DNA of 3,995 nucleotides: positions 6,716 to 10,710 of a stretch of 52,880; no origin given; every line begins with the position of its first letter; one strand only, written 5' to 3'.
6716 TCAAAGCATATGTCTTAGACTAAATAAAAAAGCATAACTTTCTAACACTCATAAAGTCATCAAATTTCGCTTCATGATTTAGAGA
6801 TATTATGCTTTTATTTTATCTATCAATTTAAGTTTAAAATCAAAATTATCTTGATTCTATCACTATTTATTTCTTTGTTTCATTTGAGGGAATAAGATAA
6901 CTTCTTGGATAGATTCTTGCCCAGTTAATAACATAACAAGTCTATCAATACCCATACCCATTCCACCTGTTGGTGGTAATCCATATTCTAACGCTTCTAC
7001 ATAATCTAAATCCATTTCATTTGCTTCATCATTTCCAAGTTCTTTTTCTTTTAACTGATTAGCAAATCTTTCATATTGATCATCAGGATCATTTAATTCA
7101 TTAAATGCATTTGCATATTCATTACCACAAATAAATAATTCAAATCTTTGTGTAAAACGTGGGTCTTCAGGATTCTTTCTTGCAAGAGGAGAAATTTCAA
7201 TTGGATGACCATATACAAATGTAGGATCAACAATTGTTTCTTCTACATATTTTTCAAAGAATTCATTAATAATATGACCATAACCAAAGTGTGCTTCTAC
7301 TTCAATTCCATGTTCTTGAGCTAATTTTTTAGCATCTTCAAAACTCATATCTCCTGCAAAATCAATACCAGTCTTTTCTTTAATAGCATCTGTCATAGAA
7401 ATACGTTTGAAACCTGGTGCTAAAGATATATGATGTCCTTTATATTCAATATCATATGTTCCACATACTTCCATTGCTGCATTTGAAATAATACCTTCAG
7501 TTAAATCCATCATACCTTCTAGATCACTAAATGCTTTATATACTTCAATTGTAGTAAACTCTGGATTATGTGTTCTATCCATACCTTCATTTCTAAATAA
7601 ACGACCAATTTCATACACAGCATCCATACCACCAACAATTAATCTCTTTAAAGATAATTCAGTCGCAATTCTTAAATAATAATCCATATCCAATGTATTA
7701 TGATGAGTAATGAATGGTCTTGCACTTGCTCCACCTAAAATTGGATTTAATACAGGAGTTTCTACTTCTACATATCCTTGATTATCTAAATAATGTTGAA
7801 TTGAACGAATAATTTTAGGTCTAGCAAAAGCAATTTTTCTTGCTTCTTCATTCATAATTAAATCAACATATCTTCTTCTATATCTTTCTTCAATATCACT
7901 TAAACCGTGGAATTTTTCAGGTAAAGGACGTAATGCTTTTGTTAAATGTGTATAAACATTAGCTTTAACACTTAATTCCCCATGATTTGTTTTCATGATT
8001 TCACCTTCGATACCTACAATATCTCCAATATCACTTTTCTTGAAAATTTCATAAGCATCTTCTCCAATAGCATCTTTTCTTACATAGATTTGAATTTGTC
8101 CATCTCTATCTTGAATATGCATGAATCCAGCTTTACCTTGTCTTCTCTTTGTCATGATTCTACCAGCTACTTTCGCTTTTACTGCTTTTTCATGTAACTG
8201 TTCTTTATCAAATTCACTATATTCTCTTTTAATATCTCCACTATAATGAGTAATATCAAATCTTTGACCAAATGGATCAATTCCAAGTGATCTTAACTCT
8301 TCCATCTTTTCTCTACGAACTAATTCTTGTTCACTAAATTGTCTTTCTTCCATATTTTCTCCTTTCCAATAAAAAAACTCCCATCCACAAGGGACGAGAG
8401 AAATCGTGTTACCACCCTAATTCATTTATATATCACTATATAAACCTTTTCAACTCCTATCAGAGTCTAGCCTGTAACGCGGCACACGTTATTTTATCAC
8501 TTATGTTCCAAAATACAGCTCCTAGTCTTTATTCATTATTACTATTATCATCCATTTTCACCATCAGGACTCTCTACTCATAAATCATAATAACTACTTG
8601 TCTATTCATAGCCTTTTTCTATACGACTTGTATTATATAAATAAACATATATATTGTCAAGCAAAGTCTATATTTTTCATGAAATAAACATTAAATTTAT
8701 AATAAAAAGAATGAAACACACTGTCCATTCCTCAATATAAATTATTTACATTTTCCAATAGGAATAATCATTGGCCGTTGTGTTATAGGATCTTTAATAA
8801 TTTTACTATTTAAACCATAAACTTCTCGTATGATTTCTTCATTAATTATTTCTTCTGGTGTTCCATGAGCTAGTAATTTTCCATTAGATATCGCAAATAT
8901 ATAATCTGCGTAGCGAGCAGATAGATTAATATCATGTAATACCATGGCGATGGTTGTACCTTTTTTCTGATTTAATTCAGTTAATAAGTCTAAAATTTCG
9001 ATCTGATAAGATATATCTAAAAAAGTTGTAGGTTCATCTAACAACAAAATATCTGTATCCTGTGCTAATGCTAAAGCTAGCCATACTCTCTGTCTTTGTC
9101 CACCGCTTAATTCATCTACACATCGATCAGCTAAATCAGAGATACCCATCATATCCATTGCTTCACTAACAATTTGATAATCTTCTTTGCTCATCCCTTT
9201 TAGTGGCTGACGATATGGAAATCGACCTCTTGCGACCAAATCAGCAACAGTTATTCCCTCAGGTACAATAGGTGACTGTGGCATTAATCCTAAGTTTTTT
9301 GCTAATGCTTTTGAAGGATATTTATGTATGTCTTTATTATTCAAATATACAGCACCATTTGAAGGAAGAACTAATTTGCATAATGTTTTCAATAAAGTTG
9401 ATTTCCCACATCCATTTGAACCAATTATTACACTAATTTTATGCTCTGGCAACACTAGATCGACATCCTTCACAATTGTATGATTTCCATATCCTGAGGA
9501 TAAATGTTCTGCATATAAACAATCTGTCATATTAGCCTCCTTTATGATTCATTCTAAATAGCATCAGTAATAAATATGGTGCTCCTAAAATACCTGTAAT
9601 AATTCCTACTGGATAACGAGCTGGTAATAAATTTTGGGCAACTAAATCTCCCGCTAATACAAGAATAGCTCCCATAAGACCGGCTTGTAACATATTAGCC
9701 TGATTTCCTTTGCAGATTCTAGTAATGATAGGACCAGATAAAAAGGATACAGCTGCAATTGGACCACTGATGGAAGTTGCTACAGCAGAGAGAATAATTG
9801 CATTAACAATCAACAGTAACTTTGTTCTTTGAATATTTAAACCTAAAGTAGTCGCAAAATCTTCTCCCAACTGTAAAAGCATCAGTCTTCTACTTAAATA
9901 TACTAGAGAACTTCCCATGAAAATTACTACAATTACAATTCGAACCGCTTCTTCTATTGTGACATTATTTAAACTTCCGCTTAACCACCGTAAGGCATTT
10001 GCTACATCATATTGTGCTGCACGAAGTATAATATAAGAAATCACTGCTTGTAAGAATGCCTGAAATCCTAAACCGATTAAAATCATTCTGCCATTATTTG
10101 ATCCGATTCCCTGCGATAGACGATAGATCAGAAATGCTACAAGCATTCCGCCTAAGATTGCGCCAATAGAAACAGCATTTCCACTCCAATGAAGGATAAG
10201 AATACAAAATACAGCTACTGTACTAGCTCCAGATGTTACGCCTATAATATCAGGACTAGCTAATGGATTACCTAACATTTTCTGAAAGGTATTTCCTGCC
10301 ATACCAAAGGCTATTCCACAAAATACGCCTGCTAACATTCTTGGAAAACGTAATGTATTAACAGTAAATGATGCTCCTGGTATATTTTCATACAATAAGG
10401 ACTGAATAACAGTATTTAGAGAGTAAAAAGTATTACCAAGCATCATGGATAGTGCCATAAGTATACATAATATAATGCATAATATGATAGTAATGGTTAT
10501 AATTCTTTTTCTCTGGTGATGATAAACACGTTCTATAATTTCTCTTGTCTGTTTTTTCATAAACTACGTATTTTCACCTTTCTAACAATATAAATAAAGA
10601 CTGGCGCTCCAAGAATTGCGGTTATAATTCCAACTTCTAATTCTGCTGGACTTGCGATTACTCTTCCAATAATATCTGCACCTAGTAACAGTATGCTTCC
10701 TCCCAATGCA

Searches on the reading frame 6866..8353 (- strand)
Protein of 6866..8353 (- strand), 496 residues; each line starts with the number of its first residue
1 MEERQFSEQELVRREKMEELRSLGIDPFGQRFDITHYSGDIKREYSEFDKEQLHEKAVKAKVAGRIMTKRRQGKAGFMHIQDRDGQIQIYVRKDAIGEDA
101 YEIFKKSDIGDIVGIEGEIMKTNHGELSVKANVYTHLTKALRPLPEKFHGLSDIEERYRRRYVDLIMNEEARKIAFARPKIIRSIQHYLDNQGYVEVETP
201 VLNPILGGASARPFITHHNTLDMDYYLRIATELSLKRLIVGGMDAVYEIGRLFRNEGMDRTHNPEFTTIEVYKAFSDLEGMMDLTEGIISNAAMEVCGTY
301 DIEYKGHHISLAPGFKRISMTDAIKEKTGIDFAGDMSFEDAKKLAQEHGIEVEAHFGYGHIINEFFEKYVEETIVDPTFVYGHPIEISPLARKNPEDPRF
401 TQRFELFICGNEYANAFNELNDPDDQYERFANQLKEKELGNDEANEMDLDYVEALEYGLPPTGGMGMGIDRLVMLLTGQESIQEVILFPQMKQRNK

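Call 46: list_cluster_members(proteins=[window:6866-8353:-, window:20416-22362:-, window:24238-26439:-, window:33015-34451:-, window:36250-38070:-, window:43973-45340:-])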
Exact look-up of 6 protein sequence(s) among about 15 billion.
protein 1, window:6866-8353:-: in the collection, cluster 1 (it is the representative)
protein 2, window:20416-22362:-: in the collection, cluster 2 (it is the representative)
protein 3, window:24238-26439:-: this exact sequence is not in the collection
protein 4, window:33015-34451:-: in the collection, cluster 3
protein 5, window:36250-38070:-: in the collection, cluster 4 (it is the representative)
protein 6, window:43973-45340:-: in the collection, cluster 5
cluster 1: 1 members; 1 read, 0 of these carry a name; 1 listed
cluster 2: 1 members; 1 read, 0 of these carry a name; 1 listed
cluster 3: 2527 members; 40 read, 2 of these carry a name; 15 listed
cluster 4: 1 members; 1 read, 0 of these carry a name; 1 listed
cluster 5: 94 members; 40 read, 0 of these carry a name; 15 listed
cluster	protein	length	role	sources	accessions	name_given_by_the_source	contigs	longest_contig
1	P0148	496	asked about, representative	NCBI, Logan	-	-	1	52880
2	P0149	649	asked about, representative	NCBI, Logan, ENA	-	-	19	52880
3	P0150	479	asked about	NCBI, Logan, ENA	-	-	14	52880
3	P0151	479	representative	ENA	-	-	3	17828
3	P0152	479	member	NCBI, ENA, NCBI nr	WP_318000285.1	glycoside hydrolase family 1 protein [uncultured Faecalibacillus sp.]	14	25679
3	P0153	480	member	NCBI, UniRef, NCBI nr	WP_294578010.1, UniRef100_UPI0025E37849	glycoside hydrolase family 1 protein [uncultured Thomasclavelia sp.] | glycoside hydrolase family 1 protein n=1 Tax=uncultured Thomasclavelia sp. TaxID=3025759 ...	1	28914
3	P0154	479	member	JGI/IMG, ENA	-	-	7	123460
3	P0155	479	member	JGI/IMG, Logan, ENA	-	-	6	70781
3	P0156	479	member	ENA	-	-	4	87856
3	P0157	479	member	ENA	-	-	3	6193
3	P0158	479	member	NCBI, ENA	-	-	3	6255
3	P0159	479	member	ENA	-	-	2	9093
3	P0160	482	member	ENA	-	-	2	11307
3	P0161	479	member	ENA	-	-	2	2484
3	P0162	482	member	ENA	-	-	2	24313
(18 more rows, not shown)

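Call 80: search_protein_families(library=pfam, proteins=[window:6866-8353:-], max_evalue=0.00001)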
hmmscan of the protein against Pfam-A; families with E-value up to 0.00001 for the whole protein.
window:6866-8353:- (496 aa): 2 families
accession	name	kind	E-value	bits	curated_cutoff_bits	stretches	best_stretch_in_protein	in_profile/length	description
PF00152.25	tRNA-synt_2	-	1e-88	297.9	25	1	154-492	2-308/308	tRNA synthetases class II (D, K and N)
PF01336.31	tRNA_anti-codon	-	1.7e-17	63.6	27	1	61-135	2-73/75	OB-fold nucleic acid binding domain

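Call 104: search_protein_families(library=ncbifam, proteins=[window:6866-8353:-], max_evalue=0.00001)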
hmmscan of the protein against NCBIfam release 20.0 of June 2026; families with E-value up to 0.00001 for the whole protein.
window:6866-8353:- (496 aa): 15 families
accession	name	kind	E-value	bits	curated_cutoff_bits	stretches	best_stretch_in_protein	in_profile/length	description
NF001756.1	PRK00484.1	subfamily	1.5e-217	723.1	468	1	8-493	2-487/488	lysine--tRNA ligase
TIGR00499.1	lysS_bact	equivalog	7.3e-201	668.1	427.6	1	7-493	3-494/496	lysine--tRNA ligase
NF002821.0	PRK02983.1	equivalog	4e-155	518.5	742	1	2-494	614-1101/1102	bifunctional lysylphosphatidylglycerol synthetase/lysine--tRNA ligase LysX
NF009101.0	PRK12445.1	subfamily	1.1e-153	512.5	1026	1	6-493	15-503/505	lysine--tRNA ligase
TIGR00462.1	genX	equivalog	4.1e-63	213.7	286.9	1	177-488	3-304/304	EF-P lysine aminoacylase EpmA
NF006828.0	PRK09350.1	equivalog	9.1e-55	186.2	264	1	176-490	17-322/325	elongation factor P--(R)-beta-lysine ligase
NF003483.0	PRK05159.1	equivalog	2e-44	152.2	353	1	55-494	15-435/438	aspartate--tRNA(Asn) ligase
TIGR00458.1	aspS_nondisc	equivalog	3.4e-44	151.5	368.4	1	59-494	14-425/428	aspartate--tRNA(Asn) ligase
TIGR00459.1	aspS_bact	equivalog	7.8e-42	143.4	373.85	2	57-302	14-265/586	aspartate--tRNA ligase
NF001750.0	PRK00476.1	equivalog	2.1e-41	141.9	443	2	53-325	12-284/590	aspartate--tRNA ligase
NF003037.0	PRK03932.1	equivalog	1.4e-33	116.5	414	1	58-494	17-448/451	asparagine--tRNA ligase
TIGR00457.1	asnS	equivalog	3.7e-30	105.1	342.6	1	55-494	14-452/455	asparagine--tRNA ligase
NF009460.0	PRK12820.1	equivalog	1.3e-27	96.2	1379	2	157-298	156-295/723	bifunctional aspartyl-tRNA synthetase/aspartyl/glutamyl-tRNA amidotransferase subunit C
NF005052.0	PRK06462.1-1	equivalog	4.6e-15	55.5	368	1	153-491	28-346/353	asparagine synthetase A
NF005054.0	PRK06462.1-4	equivalog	5.9e-12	45.3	309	0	165-334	15-195/318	asparagine synthetase A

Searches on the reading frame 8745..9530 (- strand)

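Call 80: search_protein_families(library=pfam, proteins=[window:8745-9530:-], max_evalue=0.00001)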
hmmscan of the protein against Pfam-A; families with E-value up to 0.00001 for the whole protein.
window:8745-9530:- (262 aa): 4 families
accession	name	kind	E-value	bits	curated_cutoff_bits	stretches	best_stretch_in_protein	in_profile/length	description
PF00005.33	ABC_tran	-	1.8e-32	113.2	25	1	20-169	1-137/137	ABC transporter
PF13304.12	AAA_21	-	3.1e-10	41.1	27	0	135-192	232-291/304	AAA domain, putative AbiEii toxin, Type IV TA system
PF02463.25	SMC_N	-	2.5e-08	34.1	40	0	60-189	110-189/220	RecF/RecN/SMC N terminal domain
PF13175.12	AAA_15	-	4.5e-06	26.9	32.1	0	22-75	16-72/374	AAA ATPase domain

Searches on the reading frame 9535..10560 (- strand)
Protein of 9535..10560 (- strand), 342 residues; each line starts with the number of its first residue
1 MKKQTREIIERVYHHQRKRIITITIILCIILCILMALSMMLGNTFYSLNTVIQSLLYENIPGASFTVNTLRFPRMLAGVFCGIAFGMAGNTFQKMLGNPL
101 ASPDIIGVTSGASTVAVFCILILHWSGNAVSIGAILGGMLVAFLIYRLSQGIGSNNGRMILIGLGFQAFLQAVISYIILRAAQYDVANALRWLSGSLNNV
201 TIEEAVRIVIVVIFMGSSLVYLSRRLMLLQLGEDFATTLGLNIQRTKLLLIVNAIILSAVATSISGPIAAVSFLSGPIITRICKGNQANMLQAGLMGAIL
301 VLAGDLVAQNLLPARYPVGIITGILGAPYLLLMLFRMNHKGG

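Call 81: list_cluster_members(proteins=[window:9535-10560:-, window:10560-11552:-, window:11552-12583:-, window:29688-30539:-, window:30542-31615:-, window:38163-38897:-, window:40816-41790:-, window:47775-48671:-, window:48708-49619:-, window:51982-52716:-])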
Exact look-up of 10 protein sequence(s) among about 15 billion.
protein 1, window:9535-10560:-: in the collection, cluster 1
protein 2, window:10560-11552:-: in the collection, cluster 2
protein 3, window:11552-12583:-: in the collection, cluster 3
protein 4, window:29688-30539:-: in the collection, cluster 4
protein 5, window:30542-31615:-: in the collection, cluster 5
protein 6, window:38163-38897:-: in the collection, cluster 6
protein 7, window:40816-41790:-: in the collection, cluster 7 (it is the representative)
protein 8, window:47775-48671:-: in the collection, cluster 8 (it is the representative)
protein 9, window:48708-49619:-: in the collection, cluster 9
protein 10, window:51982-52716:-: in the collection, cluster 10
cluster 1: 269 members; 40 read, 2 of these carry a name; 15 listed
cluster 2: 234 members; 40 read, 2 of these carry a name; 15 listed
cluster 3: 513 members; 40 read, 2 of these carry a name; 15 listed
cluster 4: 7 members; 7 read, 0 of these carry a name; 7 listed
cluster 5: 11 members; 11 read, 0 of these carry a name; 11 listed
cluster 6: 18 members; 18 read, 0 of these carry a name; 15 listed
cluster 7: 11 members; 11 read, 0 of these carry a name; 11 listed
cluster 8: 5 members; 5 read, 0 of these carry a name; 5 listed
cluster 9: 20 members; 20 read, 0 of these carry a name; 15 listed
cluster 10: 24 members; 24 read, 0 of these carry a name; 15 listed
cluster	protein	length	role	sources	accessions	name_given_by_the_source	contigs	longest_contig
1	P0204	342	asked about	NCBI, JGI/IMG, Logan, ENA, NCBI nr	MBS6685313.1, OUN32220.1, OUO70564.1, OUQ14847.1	iron ABC transporter [Massilimicrobiota sp. An142] | iron complex transport system permease protein | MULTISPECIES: iron ABC transporter permease [Massilimicrobiota]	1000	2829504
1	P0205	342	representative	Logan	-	-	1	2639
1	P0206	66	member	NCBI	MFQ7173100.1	MAG: iron chelate uptake ABC transporter family permease subunit, partial [Thomasclavelia ...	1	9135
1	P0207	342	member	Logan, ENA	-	-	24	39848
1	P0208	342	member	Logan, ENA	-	-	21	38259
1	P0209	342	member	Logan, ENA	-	-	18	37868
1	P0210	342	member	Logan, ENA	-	-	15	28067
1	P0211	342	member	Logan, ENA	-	-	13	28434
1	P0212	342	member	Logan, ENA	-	-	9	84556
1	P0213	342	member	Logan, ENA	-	-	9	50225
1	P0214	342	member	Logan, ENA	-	-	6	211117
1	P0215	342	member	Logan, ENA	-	-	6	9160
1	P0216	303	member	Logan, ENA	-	-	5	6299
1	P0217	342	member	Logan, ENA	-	-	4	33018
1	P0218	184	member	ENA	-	-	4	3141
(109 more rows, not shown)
